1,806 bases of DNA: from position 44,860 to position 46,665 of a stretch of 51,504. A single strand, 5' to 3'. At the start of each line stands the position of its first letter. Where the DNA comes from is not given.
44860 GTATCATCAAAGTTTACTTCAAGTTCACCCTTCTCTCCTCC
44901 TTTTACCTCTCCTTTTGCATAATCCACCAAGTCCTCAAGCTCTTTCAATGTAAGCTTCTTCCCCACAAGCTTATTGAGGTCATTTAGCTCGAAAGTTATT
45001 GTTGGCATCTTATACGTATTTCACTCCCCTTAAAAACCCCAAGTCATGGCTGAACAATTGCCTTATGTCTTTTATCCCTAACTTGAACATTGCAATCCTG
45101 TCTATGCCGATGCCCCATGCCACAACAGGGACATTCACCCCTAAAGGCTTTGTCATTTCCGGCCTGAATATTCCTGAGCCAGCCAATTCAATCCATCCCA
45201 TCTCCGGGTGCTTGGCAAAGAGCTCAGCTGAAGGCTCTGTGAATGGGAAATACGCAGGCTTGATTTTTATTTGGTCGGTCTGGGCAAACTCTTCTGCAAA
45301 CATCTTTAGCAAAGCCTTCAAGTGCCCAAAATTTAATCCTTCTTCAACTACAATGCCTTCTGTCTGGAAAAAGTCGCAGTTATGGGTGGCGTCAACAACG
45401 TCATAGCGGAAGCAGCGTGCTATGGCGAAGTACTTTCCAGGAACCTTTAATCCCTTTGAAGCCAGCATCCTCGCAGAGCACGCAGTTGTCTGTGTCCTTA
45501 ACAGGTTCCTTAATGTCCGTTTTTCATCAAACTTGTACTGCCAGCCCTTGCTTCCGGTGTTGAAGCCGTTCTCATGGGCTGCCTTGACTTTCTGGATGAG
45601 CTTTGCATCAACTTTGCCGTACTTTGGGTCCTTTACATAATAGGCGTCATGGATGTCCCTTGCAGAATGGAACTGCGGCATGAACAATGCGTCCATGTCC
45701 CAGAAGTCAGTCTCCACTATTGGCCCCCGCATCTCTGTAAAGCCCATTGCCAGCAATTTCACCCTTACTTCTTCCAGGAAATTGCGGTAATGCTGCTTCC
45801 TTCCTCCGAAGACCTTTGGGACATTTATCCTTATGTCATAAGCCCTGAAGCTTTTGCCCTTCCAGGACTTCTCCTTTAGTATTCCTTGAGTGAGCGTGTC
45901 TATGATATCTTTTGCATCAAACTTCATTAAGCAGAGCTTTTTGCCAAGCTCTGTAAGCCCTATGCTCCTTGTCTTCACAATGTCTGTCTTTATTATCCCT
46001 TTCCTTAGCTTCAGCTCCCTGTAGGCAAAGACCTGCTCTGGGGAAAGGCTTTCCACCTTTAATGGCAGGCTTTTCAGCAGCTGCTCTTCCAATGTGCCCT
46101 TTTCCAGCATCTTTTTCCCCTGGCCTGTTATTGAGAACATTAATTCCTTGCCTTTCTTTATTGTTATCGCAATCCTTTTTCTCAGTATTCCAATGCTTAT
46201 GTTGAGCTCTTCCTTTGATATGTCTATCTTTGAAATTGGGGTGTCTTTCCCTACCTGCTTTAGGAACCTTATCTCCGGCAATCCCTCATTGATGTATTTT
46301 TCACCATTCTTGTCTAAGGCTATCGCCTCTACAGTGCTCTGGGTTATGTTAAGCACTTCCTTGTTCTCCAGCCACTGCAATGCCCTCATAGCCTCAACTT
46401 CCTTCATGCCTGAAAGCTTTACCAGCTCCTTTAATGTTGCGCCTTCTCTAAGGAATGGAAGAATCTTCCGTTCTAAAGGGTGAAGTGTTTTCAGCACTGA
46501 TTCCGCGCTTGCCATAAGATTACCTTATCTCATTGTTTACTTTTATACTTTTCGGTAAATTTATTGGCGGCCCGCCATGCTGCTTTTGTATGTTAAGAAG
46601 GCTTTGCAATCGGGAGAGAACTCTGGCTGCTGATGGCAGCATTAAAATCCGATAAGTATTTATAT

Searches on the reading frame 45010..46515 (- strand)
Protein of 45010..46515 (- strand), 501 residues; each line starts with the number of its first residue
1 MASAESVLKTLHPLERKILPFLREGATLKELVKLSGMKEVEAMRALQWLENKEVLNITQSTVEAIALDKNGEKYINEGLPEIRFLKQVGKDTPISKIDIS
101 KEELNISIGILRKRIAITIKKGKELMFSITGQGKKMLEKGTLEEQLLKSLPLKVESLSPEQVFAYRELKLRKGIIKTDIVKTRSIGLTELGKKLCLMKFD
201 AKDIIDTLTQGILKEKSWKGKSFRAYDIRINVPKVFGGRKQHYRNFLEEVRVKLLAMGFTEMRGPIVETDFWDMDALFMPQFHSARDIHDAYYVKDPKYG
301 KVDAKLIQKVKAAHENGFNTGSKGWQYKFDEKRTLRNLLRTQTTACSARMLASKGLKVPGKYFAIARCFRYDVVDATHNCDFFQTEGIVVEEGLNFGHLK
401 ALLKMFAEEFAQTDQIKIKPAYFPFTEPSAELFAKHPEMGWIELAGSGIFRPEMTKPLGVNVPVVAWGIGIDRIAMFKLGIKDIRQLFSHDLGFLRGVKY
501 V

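Call 32: search_protein_families(library=pfam, proteins=[window:45010-46515:-])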
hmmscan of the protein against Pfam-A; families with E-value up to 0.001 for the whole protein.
window:45010-46515:- (501 aa): 2 families
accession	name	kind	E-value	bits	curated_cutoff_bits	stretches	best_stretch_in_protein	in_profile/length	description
PF01409.25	tRNA-synt_2d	-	8.9e-81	271.4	19.8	1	226-496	2-244/246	tRNA synthetases class II core domain (F)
PF00152.25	tRNA-synt_2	-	3.5e-05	23.5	25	0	360-386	92-118/308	tRNA synthetases class II (D, K and N)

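Call 34: find_homologous_proteins(query=window:45010-46515:-, max_evalue=1e-80)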
Query window:45010-46515:- (501 aa): 6710 proteins with E <= 1e-80 among 8000 candidates; the best 120 are listed.
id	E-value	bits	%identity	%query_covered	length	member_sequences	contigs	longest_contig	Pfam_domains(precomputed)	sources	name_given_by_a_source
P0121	0.0e+0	1124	100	100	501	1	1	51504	PF01409.26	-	-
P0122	8.0e-274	927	81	100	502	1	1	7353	PF01409.26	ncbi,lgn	-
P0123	9.8e-238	808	70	100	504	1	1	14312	PF01409.26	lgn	-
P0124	3.8e-232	789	68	100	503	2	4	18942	PF01409.26,PF00152.26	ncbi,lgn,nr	ncbi:MAG: phenylalanine--tRNA ligase subunit alpha [Nanoarchaeota archaeon]|nr:phenylalanine--tRNA l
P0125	8.1e-230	781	67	100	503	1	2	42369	PF01409.26,PF00152.26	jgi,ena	-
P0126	2.7e-228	776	69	100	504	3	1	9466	PF01409.26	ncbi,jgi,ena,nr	ncbi:MAG: phenylalanine--tRNA ligase subunit alpha [Nanoarchaeota archaeon]|nr:phenylalanine--tRNA l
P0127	3.0e-227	773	68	100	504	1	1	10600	PF01409.26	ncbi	-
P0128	3.3e-227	773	68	99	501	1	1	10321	PF01409.26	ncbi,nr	ncbi:phenylalanine--tRNA ligase subunit alpha [Candidatus Woesearchaeota archaeon]|nr:phenylalanine-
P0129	1.6e-226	771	67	100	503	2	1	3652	PF01409.26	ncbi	-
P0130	7.3e-224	762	68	99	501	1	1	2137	PF01409.26,PF00152.26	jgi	-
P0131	4.6e-221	753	67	99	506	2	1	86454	PF01409.26,PF00152.26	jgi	jgi:phenylalanyl-tRNA synthetase alpha chain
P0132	3.8e-219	746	66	100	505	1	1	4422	PF01409.26,PF00152.26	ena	-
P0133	1.3e-218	745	65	100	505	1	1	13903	PF01409.26,PF00152.26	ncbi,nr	ncbi:MAG: phenylalanine--tRNA ligase subunit alpha [Nanoarchaeota archaeon]|nr:phenylalanine--tRNA l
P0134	5.6e-218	742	65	100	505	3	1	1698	PF01409.26,PF00152.26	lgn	-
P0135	3.8e-217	740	65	100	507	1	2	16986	PF01409.26,PF00152.26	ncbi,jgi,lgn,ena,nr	ncbi:MAG TPA: phenylalanine--tRNA ligase subunit alpha [Nanoarchaeota archaeon]|nr:phenylalanine--tR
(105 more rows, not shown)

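Call 35: find_encoding_contigs(protein=P0122, flank=10000, max_places=4)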
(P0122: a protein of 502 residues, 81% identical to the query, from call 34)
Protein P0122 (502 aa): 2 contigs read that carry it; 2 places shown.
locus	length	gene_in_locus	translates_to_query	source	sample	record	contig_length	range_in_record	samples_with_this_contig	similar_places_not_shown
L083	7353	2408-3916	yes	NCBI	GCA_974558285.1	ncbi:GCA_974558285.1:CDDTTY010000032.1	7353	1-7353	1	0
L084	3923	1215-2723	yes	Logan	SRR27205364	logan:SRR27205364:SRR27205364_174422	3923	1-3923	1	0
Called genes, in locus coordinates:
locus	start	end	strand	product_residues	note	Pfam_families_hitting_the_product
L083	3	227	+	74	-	?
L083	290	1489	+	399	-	PF00483:NTP_transferase, PF12804:NTP_transf_3, PF24894:Hexapep_GlmU (faint), PF25084:LbH_EIF2B (weak), PF14602:Hexapep_2 (faint), PF00132:Hexapep, PF25087:GMPPB_C, PF25084:LbH_EIF2B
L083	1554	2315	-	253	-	-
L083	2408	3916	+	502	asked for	PF01409:tRNA-synt_2d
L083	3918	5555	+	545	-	PF03484:B5, PF17759:tRNA_synthFbeta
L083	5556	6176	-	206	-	PF07314:Lit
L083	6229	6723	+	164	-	PF07884:VKOR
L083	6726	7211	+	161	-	PF12802:MarR_2 (faint), PF24034:DUF7343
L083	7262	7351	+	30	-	?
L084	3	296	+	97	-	?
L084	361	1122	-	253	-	-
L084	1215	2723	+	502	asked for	PF01409:tRNA-synt_2d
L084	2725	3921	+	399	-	?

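Call 36: find_encoding_contigs(protein=P0123, flank=10000, max_places=4)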
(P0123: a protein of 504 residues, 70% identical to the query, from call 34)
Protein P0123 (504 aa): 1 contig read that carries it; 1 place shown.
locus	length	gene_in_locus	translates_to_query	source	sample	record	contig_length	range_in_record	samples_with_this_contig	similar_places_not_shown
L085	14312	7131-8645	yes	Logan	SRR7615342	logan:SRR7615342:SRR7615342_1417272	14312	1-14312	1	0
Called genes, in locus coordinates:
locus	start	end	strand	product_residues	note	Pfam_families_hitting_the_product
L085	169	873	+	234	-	PF00535:Glycos_transf_2 (weak)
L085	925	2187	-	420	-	PF01210:NAD_Gly3P_dh_N (faint), PF03446:NAD_binding_2 (faint), PF03721:UDPG_MGDP_dh_N, PF00984:UDPG_MGDP_dh, PF03720:UDPG_MGDP_dh_C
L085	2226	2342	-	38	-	-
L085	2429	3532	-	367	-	PF00931:NB-ARC, PF05621:TniB, PF13191:AAA_16, PF13245:AAA_19 (weak), PF13401:AAA_22, PF00004:AAA, PF05729:NACHT, PF22703:Cdc6_lid, +2 more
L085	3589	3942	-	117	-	-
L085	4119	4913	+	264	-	PF01978:TrmB, PF11495:TrmB_EBD_N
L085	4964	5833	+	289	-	PF00149:Metallophos, PF14582:Metallophos_3 (faint)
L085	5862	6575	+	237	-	-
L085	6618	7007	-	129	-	PF13473:Cupredoxin_1 (faint)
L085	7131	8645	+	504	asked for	PF01409:tRNA-synt_2d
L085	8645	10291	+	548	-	PF03484:B5, PF17759:tRNA_synthFbeta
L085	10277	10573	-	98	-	PF01035:DNA_binding_1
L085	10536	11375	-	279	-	PF00561:Abhydrolase_1, PF12146:Hydrolase_4 (weak), PF12697:Abhydrolase_6 (faint), PF07819:PGAP1 (faint), PF06028:DUF915 (weak)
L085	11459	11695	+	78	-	PF01866:Diphthamide_syn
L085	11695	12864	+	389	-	PF20903:SPL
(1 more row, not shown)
